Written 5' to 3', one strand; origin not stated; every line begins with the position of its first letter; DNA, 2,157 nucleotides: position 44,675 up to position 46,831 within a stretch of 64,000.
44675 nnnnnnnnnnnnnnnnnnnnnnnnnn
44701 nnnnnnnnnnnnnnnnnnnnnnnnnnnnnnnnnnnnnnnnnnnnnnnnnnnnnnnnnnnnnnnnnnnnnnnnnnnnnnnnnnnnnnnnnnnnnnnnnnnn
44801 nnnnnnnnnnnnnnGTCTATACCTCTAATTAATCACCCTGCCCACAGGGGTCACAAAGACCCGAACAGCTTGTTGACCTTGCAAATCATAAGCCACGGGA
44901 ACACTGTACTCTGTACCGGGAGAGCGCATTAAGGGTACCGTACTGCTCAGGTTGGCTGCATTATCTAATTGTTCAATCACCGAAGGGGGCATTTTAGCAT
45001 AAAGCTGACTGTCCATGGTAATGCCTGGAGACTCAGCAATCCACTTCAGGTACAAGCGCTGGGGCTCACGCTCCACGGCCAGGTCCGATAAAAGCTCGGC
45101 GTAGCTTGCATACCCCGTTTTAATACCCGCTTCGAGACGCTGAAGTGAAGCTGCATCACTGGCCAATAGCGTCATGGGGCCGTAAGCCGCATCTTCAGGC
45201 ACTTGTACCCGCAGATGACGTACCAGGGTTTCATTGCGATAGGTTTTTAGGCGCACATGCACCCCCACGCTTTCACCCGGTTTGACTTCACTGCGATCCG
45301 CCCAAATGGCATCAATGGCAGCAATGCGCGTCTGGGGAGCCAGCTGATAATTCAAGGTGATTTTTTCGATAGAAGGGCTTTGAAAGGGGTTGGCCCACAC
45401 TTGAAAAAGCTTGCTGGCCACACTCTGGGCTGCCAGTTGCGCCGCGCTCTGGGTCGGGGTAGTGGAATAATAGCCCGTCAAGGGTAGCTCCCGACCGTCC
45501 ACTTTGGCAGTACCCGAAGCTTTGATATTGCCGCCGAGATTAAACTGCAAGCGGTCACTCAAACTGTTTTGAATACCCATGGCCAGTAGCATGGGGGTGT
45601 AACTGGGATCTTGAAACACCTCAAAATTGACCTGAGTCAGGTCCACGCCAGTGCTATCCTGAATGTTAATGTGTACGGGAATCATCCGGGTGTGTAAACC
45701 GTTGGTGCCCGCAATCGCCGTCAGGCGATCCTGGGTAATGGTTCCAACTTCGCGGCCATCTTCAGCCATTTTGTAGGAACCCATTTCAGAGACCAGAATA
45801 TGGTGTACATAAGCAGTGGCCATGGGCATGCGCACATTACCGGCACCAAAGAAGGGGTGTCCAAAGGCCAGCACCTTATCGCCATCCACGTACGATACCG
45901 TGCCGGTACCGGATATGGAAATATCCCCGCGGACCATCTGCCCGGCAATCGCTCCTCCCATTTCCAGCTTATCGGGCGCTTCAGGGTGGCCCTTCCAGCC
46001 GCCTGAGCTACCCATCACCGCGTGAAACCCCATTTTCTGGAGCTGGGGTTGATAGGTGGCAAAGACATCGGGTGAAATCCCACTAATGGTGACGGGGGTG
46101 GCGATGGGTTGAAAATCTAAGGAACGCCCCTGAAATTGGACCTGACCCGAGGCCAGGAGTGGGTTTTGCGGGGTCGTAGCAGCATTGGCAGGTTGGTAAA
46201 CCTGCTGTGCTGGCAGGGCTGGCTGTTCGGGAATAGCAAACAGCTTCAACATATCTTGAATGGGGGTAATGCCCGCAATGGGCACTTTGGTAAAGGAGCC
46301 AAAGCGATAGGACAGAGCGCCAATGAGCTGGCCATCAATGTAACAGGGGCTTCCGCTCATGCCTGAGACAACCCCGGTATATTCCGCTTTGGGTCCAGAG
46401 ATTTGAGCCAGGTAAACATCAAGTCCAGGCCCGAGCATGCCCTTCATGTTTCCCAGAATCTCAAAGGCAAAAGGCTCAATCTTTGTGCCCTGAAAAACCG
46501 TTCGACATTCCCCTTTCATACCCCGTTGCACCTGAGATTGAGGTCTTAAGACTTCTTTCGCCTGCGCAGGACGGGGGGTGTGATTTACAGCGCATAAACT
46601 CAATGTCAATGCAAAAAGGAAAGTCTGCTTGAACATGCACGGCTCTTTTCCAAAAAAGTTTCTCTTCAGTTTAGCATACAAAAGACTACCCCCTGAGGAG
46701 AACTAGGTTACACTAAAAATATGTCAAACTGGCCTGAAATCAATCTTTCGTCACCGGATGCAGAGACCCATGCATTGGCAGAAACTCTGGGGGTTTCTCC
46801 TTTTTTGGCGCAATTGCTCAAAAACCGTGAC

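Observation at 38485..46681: Five-gene operon coupling a c-di-GMP-binding MshEN mini-protein to an SNF2 helicase/SWIM pair, preceded by two secreted proteins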

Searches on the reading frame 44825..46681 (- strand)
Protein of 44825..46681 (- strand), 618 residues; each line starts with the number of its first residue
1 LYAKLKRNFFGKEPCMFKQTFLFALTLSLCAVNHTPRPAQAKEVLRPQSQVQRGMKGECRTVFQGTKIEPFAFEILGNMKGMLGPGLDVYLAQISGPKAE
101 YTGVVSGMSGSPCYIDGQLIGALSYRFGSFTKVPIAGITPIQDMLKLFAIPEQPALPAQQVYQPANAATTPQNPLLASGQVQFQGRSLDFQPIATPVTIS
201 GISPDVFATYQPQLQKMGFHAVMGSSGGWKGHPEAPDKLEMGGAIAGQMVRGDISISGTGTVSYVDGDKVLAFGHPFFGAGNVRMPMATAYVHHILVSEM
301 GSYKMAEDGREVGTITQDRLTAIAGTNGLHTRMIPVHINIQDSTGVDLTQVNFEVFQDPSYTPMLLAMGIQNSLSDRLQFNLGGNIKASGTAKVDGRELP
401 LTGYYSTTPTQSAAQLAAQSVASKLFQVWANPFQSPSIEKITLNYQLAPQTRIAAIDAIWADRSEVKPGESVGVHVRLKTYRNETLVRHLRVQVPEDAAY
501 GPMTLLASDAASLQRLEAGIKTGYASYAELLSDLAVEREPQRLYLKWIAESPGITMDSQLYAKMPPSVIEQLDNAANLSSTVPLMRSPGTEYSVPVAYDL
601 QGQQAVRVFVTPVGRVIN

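Call 3: search_protein_families(library=pfam, proteins=[window:44825-46681:-], max_evalue=0.01)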
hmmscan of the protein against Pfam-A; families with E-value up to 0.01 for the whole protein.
window:44825-46681:- (618 aa): 1 family
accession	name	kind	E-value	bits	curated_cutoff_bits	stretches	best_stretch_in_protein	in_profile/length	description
PF05580.18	Peptidase_S55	-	4.8e-06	27.2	25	1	100-126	167-193/210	SpoIVB peptidase S55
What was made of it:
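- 44825..46636 (-): Exported S55 (SpoIVB-like) serine peptidase, 603 aa counted from ATG 46636. The catalytic residues are in permuted order: Asp73 and Ser94 come before His260. Pfam S55 27.2 bits (call 3).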

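Call 6: search_protein_families(library=ncbifam, proteins=[window:44825-46681:-], max_evalue=0.01)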
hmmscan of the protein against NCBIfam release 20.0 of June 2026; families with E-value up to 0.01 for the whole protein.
window:44825-46681:- (618 aa): 1 family
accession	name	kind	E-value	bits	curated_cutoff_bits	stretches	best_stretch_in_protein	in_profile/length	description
TIGR02860.1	spore_IV_B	equivalog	0.00036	19.6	305.25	1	49-125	302-378/402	SpoIVB peptidase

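Call 32: search_solved_structures(query=window:44825-46681:-, max_evalue=1)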
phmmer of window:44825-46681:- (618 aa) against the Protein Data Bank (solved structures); distinct sequences matched with E-value up to 1: 1.
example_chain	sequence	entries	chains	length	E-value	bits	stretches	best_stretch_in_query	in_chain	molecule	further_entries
9lnf_A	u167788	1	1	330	0.006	18.9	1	49-127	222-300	SpoIVB peptidase 42 kDa isoform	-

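Call 37: find_homologous_proteins(query=window:44828-46636:-, max_evalue=0.001)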
Query window:44828-46636:- (603 aa): 2949 proteins with E <= 0.001 among 8000 candidates; the best 120 are listed.
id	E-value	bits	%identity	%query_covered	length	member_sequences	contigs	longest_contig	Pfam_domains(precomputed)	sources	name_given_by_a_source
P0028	0.0e+0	1296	96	100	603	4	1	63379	PF05580.19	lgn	-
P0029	0.0e+0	1031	77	100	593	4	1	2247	-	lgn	-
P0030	0.0e+0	1012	74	100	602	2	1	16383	-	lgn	-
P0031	2.1e-296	1003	74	100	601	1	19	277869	-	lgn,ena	-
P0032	2.6e-296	1002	74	100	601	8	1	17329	-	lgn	-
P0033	1.5e-282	957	72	96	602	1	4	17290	PF05580.19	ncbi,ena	-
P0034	2.0e-224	765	58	96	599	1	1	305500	PF05580.19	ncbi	ncbi:MAG: hypothetical protein ACO1RX_00895 [Candidatus Sericytochromatia bacterium]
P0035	4.7e-224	764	60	96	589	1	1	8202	PF05580.19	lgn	-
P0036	1.4e-223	762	58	96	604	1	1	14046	PF05580.19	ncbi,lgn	-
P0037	3.9e-223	761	58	99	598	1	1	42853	PF05580.19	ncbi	-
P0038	4.0e-223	761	58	99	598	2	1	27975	PF05580.19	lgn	-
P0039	7.7e-222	757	58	96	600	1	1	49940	PF05580.19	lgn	-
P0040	1.2e-220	753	57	99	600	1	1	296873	PF05580.19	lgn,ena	-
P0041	2.6e-220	752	57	95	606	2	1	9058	PF05580.19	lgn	-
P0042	6.8e-217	740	57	99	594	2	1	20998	PF05580.19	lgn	-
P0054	1.3e-179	617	49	96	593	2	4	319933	PF05580.19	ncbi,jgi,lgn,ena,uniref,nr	ncbi:hypothetical protein COW36_13575 [bacterium (Candidatus Blackallbacteria) CG17_big_fil_post_rev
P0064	3.8e-149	517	42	99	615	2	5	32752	PF05580.19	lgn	-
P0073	4.1e-96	341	39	87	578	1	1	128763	PF05580.19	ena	-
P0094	1.5e-92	330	37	92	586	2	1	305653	PF05580.19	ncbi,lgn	-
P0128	9.9e-90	320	33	98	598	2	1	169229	PF05580.19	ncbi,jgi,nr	ncbi:MAG TPA: SpoIVB peptidase S55 domain-containing protein [Candidatus Angelobacter sp.]|jgi:hypot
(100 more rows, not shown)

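Call 38: find_encoding_contigs(protein=P0054, flank=8000, max_places=1)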
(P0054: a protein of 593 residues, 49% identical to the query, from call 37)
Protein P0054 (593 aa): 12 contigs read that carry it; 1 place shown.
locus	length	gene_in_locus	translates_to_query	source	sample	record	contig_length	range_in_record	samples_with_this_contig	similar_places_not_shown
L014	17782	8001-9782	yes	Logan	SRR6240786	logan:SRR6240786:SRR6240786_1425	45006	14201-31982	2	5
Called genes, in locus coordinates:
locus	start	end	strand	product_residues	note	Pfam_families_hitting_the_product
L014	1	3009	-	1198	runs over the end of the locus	PF07701:HNOBA, PF00989:PAS, PF08448:PAS_4, PF13426:PAS_9, PF00512:HisKA, PF02518:HATPase_c, PF00072:Response_reg, PF01627:Hpt, +3 more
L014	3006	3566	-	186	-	PF07700:HNOB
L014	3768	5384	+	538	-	PF01645:Glu_synthase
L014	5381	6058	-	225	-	-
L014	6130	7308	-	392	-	PF01544:CorA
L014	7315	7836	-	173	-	-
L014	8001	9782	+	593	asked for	PF05580:Peptidase_S55 (faint)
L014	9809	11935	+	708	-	-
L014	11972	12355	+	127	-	-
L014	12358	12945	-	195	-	PF08123:DOT1 (faint), PF05175:MTS (weak), PF13679:Methyltransf_32 (weak), PF13649:Methyltransf_25, PF13847:Methyltransf_31, PF08241:Methyltransf_11, PF08242:Methyltransf_12 (weak)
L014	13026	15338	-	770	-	PF19974:TCAD9, PF05706:CDKN3, PF00782:DSPc, PF22784:PTP-SAK, PF22785:Tc-R-P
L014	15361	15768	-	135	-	-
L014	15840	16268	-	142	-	PF00293:NUDIX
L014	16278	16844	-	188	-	PF07929:PRiA4_ORF3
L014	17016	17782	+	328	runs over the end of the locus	PF00749:tRNA-synt_1c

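Call 39: find_encoding_contigs(protein=P0064, flank=8000, max_places=1)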
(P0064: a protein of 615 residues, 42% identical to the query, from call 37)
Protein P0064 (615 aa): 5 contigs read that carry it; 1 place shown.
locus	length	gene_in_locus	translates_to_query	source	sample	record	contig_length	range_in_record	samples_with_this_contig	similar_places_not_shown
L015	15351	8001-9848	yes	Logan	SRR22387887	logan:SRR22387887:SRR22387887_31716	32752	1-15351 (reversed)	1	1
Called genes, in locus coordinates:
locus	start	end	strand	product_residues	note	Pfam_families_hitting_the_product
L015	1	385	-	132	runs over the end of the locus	PF01475:FUR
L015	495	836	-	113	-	-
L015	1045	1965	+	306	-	PF01063:Aminotran_4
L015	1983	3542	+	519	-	PF00395:SLH (weak)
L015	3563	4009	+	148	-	PF01281:Ribosomal_L9_N, PF03948:Ribosomal_L9_C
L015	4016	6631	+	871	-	PF00772:DnaB, PF03796:DnaB_C, PF13481:AAA_25, PF14890:Intein_splicing, PF14528:LAGLIDADG_3, PF03796:DnaB_C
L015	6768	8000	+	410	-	PF02985:HEAT (faint), PF13646:HEAT_2, PF03130:HEAT_PBS (faint), PF13646:HEAT_2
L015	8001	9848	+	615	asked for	PF05580:Peptidase_S55 (faint)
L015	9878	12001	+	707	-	-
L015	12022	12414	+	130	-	-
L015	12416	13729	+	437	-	PF25917:BSH_RND, PF25990:Beta-barrel_YknX (weak), PF25967:RND-MFP_C (faint)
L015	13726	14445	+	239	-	PF02463:SMC_N (faint), PF00005:ABC_tran, PF13304:AAA_21 (faint)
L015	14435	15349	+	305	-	?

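Call 40: find_encoding_contigs(protein=P0128, flank=8000, max_places=1)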
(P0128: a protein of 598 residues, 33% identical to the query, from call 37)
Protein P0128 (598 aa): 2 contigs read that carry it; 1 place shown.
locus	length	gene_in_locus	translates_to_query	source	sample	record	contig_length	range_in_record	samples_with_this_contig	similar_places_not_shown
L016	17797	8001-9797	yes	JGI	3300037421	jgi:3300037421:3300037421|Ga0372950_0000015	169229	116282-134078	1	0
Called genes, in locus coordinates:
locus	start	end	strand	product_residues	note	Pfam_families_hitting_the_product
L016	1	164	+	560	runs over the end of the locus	PF06418:CTP_synth_N, PF00117:GATase, PF07722:Peptidase_C26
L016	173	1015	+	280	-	PF00793:DAHP_synth_1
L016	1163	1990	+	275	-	PF01435:Peptidase_M48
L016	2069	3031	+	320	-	PF20030:bpMoxR, PF00158:Sigma54_activat (faint), PF05496:RuvB_N (weak), PF00004:AAA, PF07726:AAA_3, PF07728:AAA_5, PF17863:AAA_lid_2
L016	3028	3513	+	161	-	PF13664:DUF4149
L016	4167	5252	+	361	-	PF06071:YchF-GTPase_C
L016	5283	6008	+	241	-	PF02535:Zip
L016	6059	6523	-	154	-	PF12867:DinB_2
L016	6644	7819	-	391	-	-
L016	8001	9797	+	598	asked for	PF05580:Peptidase_S55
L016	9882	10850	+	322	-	PF08240:ADH_N, PF00107:ADH_zinc_N, PF13602:ADH_zinc_N_2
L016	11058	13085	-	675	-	PF04389:Peptidase_M28, PF16254:DUF4910 (faint)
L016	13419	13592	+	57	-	-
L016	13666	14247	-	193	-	-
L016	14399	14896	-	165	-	PF12728:HTH_17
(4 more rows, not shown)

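Call 45: find_encoding_contigs(protein=P0073, flank=8000, max_places=1)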
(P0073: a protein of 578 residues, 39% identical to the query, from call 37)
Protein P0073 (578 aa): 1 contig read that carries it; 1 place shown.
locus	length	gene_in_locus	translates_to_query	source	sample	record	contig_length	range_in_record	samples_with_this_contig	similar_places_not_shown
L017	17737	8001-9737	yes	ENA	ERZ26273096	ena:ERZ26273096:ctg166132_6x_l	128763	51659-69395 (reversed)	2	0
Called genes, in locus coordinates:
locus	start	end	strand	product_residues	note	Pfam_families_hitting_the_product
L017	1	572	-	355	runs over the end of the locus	PF13623:SurA_N_2 (weak), PF13624:SurA_N_3 (weak), PF13462:Thioredoxin_4, PF13098:Thioredoxin_2, PF01323:DSBA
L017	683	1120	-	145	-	-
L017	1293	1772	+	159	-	PF01471:PG_binding_1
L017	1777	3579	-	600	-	PF03600:CitMHS, PF02080:TrkA_C, PF00939:Na_sulph_symp, PF03600:CitMHS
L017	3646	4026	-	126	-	-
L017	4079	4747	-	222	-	PF13628:DUF4142, PF03713:DUF305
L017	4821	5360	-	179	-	PF00293:NUDIX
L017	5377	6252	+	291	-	-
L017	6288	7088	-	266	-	PF01551:Peptidase_M23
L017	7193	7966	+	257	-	PF01553:Acyltransferase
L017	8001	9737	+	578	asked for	PF05580:Peptidase_S55 (weak)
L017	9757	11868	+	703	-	PF21226:MalQ_N (faint)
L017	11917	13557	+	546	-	PF01553:Acyltransferase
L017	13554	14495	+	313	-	PF01210:NAD_Gly3P_dh_N (faint), PF07479:NAD_Gly3P_dh_C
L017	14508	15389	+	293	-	-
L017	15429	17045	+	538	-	PF02169:LPP20 (weak)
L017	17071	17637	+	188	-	PF00691:OmpA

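Call 46: find_encoding_contigs(protein=P0094, flank=8000, max_places=1)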
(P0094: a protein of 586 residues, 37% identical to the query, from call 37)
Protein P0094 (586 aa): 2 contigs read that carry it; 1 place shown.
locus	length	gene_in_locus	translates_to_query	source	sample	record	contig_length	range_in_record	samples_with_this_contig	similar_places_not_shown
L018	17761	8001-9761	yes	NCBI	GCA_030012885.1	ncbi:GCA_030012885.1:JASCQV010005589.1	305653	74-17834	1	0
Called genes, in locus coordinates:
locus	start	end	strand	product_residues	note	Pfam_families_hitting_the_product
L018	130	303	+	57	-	PF07662:Nucleos_tra2_C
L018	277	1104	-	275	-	PF02687:FtsX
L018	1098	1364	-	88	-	-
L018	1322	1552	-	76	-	-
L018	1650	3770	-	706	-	PF02687:FtsX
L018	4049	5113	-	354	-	PF13624:SurA_N_3 (weak), PF13462:Thioredoxin_4, PF13098:Thioredoxin_2 (weak), PF01323:DSBA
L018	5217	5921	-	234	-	PF13628:DUF4142, PF03713:DUF305 (weak)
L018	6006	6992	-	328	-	PF01551:Peptidase_M23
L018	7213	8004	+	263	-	PF01553:Acyltransferase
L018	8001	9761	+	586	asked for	PF05580:Peptidase_S55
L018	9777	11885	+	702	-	-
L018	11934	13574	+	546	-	PF01553:Acyltransferase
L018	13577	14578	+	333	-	PF01210:NAD_Gly3P_dh_N (weak), PF07479:NAD_Gly3P_dh_C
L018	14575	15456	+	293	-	PF09949:APP1_cat (weak)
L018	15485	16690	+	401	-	PF02169:LPP20 (weak)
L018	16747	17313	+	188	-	PF00691:OmpA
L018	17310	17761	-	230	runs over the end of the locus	PF09990:DUF2231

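Call 72: predict_structure(alignment_id=A3)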
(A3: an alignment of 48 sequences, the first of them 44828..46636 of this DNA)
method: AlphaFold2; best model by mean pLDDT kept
length: 603 residues; sequences in the alignment: 48
mean_pLDDT: 87.9   pTM: 0.84
mean pLDDT of the five models: 87.9, 87.6, 85.0, 84.5, 83.9
residues with pLDDT >= 90: 385; 70-90: 155; 50-70: 57; < 50: 6
segments of 3 or more residues with pLDDT < 50: none
pLDDT, mean of each block of 10 residues (from residue 1): 71 64 66 95 95 96 89 92 77 92 95 79 94 80 61 59 78 86 90 90 82 81 96 94 95 91 83 93 76 94 88 95 89 86 89 94 71 96 95 91 94 89 96 93 96 96 96 96 94 96 90 93 93 93 90 89 88 94 96 89 53
secondary structure, 60 per line:
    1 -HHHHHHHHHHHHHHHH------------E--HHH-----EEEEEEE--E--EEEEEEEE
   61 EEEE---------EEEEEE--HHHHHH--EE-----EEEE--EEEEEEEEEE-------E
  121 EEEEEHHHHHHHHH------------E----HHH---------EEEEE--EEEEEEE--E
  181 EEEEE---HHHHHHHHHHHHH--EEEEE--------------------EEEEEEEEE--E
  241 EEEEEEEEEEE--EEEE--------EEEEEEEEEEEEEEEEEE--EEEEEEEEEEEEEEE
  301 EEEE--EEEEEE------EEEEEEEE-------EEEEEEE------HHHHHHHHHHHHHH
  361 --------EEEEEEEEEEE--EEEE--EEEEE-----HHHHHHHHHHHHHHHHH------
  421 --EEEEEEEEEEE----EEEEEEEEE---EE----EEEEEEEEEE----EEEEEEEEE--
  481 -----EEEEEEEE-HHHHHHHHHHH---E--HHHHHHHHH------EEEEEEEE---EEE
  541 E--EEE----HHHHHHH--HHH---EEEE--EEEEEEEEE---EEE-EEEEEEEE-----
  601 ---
elements in order: H2-17 E41-47 E53-64 E74-79 H82-87 E97-100 E103-112 E120-125 H126-134 E164-168 E171-177 E180-185 H189-201 E204-208 E229-237 E240-251 E254-257 E266-283 E286-304 E307-312 E319-326 E334-340 H347-360 E369-379 E382-385 E388-392 H398-414 E423-433 E438-446 E456-465 E470-478 E486-493 H495-505 H512-520 E527-534 E538-541 E544-546 H551-557 E566-569 E572-580 E584-586 E588-595
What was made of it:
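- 44825..46636 (-): AF2 pLDDT 87.9 (call 72).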

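Call 93: search_protein_families(library=padloc, proteins=[window:44825-46636:-], max_evalue=0.001)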
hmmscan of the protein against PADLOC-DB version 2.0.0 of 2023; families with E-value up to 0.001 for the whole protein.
window:44825-46636:- (603 aa): 0 families

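Call 95: list_cluster_members(proteins=[P0094, P0073, P0064, P0054, P0150, P0151, P0163, P0177, P0197, P0185])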
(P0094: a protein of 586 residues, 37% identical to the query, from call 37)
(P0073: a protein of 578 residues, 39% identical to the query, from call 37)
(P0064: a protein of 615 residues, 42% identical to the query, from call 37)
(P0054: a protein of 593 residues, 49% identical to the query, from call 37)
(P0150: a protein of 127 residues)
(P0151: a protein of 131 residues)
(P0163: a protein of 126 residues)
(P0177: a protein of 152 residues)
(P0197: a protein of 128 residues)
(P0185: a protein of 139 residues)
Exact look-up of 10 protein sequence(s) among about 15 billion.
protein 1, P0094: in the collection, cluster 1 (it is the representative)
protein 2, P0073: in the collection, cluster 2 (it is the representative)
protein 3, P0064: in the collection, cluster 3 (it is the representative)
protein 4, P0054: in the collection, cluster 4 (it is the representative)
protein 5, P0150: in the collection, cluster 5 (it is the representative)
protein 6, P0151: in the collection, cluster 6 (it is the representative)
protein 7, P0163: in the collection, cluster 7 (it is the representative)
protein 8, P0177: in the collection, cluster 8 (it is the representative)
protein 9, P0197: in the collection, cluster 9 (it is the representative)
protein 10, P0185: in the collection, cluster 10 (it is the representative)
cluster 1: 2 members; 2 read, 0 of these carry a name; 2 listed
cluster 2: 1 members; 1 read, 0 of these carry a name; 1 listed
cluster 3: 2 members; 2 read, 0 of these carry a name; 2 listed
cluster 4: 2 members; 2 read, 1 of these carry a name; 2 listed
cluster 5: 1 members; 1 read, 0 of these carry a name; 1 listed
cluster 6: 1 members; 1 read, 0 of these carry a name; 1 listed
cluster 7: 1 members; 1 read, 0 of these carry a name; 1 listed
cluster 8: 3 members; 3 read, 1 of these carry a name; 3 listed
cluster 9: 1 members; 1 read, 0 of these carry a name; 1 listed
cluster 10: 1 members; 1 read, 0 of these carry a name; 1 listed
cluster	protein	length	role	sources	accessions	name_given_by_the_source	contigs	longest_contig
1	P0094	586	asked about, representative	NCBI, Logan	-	-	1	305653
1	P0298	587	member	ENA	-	-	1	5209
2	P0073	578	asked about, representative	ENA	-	-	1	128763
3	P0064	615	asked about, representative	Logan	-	-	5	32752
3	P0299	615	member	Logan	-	-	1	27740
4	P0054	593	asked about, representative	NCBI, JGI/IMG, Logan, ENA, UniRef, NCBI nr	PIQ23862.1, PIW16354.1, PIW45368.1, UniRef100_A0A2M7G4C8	hypothetical protein COW36_13575 [bacterium (Candidatus Blackallbacteria) ... | Peptidase S55 domain-containing protein n=1 Tax=bacterium (Candidatus Blackallbacteria) ... | MAG: hypothetical protein COW64_22195 [bacterium (Candidatus Blackallbacteria) ...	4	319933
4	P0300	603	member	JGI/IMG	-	-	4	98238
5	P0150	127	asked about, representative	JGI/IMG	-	-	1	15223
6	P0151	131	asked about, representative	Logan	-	-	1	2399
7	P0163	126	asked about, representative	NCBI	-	-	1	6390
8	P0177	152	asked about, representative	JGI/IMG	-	hypothetical protein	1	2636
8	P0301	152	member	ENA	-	-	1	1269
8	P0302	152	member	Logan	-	-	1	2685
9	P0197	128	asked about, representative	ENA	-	-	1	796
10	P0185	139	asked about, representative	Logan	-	-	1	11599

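Call 100: search_dna_similar(query=window:44828-46636:-, collection=plasmids, mode=protein, max_rows=10, max_evalue=0.00001)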
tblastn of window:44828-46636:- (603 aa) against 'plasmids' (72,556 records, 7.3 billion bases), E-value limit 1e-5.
No match.
